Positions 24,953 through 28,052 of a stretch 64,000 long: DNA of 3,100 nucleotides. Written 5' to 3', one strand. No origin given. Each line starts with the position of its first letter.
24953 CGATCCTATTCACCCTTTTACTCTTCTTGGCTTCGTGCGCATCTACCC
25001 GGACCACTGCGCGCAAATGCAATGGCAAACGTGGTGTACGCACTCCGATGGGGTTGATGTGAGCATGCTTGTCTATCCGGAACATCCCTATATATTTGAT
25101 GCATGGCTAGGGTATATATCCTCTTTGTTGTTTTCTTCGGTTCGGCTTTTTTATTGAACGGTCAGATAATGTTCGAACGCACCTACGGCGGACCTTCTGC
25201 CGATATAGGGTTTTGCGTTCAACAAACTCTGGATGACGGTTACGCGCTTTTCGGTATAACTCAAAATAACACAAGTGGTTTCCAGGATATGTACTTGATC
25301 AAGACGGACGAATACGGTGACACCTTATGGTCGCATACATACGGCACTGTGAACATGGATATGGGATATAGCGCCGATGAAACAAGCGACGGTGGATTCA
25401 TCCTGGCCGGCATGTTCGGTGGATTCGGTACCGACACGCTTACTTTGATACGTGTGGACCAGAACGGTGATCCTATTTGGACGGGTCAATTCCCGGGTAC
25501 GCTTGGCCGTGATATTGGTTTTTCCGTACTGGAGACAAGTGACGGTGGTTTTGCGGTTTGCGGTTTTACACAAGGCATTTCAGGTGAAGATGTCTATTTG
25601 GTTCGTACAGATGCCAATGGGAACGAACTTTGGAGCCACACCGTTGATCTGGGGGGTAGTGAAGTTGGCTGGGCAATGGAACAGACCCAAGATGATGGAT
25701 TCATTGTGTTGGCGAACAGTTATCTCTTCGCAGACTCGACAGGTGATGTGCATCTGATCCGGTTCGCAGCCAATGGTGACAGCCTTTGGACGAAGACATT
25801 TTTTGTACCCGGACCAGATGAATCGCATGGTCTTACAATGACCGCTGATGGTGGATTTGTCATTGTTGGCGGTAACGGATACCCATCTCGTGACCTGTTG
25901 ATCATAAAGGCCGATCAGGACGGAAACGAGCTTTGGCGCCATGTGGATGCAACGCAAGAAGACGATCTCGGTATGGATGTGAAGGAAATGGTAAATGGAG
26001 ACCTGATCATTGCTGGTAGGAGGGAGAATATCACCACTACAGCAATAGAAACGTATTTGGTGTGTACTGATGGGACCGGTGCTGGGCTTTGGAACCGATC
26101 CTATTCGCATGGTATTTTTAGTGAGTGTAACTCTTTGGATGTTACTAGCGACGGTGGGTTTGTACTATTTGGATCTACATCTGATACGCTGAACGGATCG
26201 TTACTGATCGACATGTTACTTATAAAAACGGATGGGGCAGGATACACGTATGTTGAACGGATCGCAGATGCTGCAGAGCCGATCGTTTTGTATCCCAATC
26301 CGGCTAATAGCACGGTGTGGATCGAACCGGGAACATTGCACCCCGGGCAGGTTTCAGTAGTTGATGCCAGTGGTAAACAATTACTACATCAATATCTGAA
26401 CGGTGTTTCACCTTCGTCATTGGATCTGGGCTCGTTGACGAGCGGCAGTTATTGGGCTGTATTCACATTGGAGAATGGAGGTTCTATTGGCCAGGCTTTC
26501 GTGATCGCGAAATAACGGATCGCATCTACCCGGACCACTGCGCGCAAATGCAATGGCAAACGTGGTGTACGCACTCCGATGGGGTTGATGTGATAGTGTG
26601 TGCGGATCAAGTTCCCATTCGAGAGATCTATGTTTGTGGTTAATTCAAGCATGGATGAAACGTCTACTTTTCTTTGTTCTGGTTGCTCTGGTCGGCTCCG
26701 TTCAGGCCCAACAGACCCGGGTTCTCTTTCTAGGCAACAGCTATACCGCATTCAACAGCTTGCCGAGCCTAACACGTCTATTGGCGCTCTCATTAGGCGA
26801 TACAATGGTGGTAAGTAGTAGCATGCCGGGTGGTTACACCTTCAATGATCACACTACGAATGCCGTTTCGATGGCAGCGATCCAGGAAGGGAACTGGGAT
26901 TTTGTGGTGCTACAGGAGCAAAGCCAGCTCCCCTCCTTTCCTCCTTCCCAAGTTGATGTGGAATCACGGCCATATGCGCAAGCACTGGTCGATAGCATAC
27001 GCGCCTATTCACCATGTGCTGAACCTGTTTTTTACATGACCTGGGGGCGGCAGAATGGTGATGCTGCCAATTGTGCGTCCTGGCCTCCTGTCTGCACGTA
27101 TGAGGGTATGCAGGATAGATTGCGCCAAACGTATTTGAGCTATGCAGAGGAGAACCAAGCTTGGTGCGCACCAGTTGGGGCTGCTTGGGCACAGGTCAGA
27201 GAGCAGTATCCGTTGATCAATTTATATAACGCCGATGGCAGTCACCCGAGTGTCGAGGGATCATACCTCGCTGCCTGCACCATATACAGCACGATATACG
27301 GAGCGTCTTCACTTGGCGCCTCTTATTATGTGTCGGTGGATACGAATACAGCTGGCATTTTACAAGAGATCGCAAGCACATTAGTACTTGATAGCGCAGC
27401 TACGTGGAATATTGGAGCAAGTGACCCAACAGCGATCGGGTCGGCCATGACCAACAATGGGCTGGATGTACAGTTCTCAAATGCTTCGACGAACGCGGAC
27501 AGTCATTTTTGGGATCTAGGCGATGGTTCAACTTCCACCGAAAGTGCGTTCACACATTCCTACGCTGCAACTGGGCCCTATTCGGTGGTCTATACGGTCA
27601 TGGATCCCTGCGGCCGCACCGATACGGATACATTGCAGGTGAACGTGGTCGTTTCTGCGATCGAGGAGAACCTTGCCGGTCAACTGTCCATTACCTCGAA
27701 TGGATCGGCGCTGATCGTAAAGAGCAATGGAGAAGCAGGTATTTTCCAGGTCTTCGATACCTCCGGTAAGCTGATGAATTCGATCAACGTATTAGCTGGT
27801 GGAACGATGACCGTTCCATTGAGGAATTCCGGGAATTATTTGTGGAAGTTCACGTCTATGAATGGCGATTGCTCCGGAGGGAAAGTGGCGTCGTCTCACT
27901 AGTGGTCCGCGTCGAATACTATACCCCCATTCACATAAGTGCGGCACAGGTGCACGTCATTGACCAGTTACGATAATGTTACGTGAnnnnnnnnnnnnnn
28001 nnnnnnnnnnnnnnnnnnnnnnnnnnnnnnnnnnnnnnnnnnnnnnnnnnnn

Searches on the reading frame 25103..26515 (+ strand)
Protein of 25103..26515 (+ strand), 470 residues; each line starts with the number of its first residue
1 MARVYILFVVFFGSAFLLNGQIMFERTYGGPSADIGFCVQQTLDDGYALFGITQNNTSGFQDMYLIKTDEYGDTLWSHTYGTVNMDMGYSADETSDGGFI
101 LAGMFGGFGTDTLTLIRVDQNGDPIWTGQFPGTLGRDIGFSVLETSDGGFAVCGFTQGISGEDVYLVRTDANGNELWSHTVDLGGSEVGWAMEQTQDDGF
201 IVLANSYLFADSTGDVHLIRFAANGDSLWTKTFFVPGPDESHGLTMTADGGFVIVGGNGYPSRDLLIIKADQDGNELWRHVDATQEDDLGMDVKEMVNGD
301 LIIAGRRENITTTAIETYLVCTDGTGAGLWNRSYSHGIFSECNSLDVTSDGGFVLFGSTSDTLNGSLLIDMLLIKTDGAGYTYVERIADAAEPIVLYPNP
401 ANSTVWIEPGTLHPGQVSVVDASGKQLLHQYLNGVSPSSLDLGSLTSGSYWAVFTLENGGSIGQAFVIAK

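Call 69: search_protein_families(library=pfam, proteins=[window:25103-26515:+], max_evalue=0.00001)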
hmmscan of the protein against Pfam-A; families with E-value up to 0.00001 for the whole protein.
window:25103-26515:+ (470 aa): 2 families
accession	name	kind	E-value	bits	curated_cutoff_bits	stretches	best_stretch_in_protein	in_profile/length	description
PF13360.13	PQQ_2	-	9.4e-08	32.4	27.6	0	167-311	6-131/233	Outer membrane protein assembly factor BamB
PF18962.6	Por_Secre_tail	-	2.2e-07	31.5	27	1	396-467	1-74/75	Secretion system C-terminal sorting domain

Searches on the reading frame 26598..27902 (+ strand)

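Call 69: search_protein_families(library=pfam, proteins=[window:26598-27902:+], max_evalue=0.00001)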
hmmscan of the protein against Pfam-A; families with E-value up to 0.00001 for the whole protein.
window:26598-27902:+ (434 aa): 3 families
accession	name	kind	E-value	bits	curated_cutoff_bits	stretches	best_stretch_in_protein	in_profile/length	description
PF18911.6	PKD_4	-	9.3e-13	48.5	27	1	287-350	20-85/85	PKD domain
PF16227.11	DUF4886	-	5.2e-11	42.5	26.7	1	87-260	69-240/242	Domain of unknown function (DUF4886)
PF00801.26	PKD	-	8.5e-08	32.5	23.5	1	284-345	10-76/80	PKD domain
